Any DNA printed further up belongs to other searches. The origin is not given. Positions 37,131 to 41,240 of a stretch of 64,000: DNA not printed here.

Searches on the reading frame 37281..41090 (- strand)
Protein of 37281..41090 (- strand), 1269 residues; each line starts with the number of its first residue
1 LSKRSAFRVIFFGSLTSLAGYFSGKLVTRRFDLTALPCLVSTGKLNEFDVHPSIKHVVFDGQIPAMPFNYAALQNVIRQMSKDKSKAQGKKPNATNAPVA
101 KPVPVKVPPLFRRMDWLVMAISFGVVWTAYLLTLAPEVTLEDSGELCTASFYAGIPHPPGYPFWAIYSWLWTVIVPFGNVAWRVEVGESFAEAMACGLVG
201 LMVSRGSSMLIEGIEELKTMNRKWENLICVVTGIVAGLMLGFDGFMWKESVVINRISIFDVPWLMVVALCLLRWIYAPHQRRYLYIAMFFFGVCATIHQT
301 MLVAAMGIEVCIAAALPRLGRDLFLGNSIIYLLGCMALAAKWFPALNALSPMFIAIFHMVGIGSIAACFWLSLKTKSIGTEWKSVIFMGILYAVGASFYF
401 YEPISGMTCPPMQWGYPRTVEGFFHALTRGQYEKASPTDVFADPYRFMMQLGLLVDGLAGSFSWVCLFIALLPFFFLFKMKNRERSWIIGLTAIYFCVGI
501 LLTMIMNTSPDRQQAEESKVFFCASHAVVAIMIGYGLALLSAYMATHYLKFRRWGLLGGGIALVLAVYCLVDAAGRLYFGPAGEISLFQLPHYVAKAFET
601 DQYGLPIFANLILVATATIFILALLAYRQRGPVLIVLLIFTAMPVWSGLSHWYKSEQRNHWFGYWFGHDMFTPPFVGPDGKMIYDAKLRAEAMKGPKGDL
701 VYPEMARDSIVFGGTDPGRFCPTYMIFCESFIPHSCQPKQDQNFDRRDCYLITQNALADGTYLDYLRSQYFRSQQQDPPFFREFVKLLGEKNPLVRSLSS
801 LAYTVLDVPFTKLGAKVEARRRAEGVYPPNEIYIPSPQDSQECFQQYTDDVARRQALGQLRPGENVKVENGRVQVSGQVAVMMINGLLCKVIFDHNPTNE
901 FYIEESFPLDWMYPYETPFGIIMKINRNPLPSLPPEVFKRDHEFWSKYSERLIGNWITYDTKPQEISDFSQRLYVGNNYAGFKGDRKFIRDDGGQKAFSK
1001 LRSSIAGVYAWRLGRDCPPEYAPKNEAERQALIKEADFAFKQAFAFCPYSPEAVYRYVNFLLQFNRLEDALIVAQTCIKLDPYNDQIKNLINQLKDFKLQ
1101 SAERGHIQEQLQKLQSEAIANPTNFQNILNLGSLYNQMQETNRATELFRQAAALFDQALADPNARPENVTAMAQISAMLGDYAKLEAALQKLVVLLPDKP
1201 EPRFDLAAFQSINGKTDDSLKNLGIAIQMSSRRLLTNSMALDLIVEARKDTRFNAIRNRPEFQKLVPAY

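Call 94: search_protein_families(library=pfam, max_evalue=0.001, proteins=[window:37281-41090:-])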
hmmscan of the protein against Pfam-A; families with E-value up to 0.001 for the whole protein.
window:37281-41090:- (1269 aa): 4 families
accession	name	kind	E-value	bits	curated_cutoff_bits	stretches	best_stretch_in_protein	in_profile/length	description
PF11028.14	TMEM260-like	-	2.9e-18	66.7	24.2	1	142-309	1-167/179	Protein O-mannosyl-transferase TMEM260-like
PF13428.12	TPR_14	-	7.8e-08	32.7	23.5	0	1169-1208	4-43/44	Tetratricopeptide repeat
PF13431.12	TPR_17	-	4.2e-05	23.9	24.4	0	1189-1220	2-33/34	Tetratricopeptide repeat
PF14559.12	TPR_19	-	0.00055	20.6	25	0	1036-1093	10-67/68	Tetratricopeptide repeat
